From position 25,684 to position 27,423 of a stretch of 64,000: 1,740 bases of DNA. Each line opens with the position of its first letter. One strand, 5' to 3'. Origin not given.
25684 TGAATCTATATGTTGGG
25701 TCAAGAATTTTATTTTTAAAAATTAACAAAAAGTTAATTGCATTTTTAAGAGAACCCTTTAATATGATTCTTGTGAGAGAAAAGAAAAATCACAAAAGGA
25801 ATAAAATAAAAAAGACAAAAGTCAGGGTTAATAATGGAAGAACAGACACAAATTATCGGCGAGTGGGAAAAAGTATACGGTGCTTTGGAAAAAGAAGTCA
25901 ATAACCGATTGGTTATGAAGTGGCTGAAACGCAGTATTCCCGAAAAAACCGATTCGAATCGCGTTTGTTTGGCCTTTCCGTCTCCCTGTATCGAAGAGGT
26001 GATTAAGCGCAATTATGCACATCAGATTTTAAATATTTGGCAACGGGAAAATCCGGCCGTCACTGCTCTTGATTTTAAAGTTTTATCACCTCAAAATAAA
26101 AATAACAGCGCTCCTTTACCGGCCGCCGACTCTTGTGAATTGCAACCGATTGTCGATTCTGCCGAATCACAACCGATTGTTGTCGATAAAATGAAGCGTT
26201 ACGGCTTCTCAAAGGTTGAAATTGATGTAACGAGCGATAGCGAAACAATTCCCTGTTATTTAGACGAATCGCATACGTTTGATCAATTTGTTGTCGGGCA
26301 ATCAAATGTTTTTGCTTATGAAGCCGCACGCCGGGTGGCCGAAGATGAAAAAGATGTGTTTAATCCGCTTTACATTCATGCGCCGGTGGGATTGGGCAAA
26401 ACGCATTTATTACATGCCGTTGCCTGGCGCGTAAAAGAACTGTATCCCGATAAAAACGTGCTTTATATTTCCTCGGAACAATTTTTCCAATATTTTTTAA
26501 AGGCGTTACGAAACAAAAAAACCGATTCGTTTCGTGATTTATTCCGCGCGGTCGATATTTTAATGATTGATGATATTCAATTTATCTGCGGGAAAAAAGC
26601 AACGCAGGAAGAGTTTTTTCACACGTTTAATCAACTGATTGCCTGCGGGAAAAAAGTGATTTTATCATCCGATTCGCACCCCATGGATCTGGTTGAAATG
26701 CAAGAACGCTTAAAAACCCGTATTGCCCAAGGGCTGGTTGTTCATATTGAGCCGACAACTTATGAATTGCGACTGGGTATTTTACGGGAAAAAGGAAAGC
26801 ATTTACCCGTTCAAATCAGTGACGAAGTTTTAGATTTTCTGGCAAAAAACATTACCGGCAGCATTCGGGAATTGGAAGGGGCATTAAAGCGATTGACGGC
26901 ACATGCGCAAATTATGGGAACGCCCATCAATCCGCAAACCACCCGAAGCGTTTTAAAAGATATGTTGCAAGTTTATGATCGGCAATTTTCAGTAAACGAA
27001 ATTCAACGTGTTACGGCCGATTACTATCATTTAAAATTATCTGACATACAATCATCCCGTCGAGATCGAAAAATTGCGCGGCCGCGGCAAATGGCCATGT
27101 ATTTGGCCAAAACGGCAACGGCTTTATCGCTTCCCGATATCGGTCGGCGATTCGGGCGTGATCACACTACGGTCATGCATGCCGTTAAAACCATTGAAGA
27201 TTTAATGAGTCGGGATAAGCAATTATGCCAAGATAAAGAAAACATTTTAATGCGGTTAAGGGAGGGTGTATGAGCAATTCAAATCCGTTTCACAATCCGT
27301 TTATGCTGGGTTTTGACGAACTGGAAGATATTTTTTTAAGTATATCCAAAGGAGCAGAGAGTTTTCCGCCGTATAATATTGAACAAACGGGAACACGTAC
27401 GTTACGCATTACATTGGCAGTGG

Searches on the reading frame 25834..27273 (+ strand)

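Call 16: search_protein_families(library=pfam, proteins=[window:25834-27273:+], max_evalue=0.001)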
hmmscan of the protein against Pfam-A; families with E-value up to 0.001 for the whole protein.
window:25834-27273:+ (479 aa): 6 families
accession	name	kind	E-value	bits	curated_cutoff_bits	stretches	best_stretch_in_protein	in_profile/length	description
PF00308.24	Bac_DnaA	-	7.2e-61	205.5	23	1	143-303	1-161/162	Bacterial DnaA ATPAse domain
PF08299.17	Bac_DnaA_C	-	1.5e-27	95.9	31.5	1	388-454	2-69/69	Bacterial dnaA protein helix-turn-helix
PF11638.13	DnaA_N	-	6.1e-07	29.5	24.6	1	11-70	4-64/65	DnaA N-terminal domain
PF00004.35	AAA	-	6.9e-06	27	21.2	1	180-269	2-89/131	ATPase family associated with various cellular activities (AAA)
PF01695.23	IstB_IS21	-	0.00018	21.6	24.1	1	182-278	98-192/238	IstB-like ATP binding protein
PF04851.21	ResIII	-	0.00079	19.8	22.5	0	163-216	10-63/164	Type III restriction enzyme, res subunit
